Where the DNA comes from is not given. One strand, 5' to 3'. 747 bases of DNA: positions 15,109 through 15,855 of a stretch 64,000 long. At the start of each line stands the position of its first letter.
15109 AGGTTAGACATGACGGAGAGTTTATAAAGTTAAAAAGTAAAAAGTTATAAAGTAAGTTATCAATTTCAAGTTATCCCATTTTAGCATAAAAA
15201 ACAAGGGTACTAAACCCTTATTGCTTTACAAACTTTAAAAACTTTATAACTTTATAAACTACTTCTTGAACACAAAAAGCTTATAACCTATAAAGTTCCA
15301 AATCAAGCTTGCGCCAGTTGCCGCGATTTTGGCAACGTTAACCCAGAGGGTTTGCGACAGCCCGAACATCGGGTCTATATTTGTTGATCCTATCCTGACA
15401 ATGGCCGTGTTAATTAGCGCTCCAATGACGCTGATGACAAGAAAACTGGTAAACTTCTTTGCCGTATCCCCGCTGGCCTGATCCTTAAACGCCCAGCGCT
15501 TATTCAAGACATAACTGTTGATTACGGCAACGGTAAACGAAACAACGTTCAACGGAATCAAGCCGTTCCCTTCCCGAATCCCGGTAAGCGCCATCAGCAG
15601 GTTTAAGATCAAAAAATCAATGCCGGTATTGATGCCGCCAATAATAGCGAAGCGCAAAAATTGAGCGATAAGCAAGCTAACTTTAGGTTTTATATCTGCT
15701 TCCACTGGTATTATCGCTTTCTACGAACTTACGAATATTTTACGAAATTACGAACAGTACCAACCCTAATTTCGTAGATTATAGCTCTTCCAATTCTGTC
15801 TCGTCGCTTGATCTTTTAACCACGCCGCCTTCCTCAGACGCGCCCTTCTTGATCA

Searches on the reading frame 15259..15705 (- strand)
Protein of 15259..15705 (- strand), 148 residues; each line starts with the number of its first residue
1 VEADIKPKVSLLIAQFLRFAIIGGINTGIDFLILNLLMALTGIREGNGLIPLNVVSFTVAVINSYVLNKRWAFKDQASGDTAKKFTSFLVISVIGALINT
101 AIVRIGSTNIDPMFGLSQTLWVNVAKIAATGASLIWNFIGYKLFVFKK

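Call 57: search_protein_families(library=pfam, proteins=[window:15259-15705:-], max_evalue=0.00001)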
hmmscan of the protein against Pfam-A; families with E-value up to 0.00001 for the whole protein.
window:15259-15705:- (148 aa): 1 family
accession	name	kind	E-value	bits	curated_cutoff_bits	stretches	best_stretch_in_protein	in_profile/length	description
PF04138.20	GtrA_DPMS_TM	-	1.1e-23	84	26.1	1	18-146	1-117/117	GtrA/DPMS, transmembrane domain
